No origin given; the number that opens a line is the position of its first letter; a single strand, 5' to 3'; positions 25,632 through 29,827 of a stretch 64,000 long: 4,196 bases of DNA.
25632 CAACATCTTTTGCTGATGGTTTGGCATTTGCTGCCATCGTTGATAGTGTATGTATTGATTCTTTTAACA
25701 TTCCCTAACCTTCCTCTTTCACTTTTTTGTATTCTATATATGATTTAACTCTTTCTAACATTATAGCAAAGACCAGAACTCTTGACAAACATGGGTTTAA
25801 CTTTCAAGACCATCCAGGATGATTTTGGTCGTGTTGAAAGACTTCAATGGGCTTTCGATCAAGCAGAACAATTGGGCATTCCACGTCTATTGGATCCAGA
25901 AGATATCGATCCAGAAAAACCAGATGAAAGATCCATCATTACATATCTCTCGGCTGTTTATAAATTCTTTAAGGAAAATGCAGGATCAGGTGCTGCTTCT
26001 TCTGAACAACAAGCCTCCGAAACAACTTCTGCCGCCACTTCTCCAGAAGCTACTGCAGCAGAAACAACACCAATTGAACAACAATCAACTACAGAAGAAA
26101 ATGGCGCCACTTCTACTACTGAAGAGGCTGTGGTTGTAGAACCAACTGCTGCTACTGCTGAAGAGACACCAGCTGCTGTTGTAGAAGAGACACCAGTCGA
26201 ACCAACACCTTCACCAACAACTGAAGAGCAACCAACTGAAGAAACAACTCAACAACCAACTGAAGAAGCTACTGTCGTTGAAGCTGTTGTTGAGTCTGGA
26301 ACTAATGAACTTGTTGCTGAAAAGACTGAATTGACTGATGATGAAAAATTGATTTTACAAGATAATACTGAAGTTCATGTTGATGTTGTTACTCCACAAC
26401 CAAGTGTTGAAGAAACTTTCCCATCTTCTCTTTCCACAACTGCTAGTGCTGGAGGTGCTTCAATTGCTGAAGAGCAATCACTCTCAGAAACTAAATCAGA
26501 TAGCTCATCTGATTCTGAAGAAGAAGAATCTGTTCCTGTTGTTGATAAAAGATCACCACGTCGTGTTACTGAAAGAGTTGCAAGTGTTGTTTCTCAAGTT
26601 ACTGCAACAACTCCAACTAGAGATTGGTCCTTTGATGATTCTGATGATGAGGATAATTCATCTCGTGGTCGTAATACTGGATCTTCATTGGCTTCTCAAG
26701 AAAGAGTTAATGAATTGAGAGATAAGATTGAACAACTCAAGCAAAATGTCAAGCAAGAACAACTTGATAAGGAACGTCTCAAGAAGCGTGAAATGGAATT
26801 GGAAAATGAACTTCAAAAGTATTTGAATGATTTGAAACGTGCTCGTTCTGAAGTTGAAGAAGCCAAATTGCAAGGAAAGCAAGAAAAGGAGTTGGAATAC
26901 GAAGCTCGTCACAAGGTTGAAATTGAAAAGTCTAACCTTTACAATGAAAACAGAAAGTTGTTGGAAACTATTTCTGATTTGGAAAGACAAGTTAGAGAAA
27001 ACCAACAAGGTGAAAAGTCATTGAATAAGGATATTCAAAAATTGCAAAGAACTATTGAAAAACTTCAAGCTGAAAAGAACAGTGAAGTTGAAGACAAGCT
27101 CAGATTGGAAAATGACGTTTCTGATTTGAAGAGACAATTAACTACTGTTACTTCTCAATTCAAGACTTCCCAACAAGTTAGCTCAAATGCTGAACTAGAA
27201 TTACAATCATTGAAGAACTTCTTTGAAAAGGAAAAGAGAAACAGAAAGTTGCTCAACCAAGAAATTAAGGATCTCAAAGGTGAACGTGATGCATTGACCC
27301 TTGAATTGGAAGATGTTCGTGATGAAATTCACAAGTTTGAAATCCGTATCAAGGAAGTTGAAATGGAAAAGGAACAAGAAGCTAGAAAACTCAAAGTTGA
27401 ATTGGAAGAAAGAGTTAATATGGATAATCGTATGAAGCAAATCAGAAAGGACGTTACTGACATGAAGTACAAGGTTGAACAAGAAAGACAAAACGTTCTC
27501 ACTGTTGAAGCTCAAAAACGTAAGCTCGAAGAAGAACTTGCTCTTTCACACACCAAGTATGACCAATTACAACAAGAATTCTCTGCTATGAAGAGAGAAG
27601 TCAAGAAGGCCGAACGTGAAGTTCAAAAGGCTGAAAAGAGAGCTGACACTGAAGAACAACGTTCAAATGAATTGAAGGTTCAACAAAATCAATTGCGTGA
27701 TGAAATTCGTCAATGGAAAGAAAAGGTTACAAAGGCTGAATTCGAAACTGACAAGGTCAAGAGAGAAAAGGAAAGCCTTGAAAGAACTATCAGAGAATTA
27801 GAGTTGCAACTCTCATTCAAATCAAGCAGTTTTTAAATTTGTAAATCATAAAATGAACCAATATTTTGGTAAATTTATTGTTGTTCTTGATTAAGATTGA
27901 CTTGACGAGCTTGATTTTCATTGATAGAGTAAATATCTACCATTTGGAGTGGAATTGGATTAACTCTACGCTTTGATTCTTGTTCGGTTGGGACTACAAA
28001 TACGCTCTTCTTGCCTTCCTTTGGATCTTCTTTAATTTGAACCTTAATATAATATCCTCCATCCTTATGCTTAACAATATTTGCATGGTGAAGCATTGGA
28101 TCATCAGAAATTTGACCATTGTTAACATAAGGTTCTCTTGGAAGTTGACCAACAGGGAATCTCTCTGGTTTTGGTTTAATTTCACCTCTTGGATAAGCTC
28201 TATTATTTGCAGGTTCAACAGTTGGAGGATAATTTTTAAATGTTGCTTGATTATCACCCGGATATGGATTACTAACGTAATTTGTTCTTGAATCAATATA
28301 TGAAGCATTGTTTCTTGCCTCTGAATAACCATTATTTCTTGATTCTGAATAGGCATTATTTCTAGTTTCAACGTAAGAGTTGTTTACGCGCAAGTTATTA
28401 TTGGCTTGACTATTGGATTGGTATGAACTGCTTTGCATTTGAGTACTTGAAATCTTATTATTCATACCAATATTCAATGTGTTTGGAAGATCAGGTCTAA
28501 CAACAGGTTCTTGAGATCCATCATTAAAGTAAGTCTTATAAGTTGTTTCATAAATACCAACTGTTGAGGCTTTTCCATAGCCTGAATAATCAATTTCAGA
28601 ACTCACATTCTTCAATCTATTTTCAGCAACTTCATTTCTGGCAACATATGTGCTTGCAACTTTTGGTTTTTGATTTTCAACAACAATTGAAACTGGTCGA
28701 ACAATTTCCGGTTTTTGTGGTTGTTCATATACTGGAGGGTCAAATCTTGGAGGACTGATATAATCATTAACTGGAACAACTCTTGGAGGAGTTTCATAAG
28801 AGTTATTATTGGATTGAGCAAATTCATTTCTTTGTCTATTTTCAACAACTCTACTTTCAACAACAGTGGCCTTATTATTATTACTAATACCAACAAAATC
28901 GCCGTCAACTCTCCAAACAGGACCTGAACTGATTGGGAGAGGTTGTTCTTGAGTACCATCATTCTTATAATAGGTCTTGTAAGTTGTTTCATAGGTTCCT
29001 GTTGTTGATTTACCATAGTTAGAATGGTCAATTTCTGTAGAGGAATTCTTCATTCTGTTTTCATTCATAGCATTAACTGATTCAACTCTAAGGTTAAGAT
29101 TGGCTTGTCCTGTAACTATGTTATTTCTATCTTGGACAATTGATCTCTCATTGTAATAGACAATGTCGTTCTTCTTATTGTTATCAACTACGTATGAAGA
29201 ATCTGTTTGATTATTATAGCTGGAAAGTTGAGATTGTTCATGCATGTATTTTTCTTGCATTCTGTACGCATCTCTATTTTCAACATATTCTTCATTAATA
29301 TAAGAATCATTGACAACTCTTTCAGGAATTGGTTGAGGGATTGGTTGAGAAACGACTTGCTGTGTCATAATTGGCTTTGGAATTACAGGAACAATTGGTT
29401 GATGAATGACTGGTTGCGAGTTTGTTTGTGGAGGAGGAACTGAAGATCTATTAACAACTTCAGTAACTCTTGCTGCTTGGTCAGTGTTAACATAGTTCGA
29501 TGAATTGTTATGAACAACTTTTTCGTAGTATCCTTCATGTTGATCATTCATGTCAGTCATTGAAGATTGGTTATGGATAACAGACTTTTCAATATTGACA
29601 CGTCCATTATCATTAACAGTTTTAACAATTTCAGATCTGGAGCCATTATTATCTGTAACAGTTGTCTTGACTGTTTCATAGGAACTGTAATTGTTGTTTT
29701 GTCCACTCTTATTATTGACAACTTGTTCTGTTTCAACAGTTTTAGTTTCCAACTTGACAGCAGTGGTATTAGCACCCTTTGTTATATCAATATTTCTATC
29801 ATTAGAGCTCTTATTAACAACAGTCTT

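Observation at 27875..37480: Giant single-exon receptor combining EGF, REJ/PKD-like and GPS modules with one TM, an architecture not matching known GPS families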

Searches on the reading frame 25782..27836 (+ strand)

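Call 8: search_protein_families(library=pfam, proteins=[window:25782-27836:+], max_evalue=0.001)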
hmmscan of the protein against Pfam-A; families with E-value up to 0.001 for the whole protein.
window:25782-27836:+ (684 aa): 1 family
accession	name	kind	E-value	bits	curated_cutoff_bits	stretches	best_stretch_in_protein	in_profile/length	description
PF00307.36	CH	-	1.8e-06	28.5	26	1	12-64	56-108/109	Calponin homology (CH) domain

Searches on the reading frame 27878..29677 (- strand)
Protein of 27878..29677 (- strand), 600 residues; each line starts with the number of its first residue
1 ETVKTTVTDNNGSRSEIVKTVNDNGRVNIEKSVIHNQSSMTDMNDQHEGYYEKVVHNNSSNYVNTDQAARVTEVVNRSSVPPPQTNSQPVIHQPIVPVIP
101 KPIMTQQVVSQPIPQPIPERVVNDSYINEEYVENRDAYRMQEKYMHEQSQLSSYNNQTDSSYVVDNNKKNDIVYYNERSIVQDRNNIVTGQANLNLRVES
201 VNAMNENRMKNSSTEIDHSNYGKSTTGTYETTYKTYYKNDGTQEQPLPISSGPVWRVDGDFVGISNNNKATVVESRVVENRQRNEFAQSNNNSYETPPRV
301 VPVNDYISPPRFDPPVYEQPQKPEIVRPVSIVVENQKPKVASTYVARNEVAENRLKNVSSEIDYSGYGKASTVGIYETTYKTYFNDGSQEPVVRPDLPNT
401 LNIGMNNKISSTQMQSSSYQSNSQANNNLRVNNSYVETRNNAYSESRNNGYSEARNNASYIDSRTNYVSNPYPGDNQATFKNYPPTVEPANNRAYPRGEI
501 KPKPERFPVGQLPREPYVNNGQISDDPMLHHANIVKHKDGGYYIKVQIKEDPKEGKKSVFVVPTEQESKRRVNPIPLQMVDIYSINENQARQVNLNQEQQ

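Call 32: search_protein_families(library=pfam, proteins=[window:27878-29677:-], max_evalue=5)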
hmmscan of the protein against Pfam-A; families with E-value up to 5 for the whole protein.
window:27878-29677:- (600 aa): 0 families
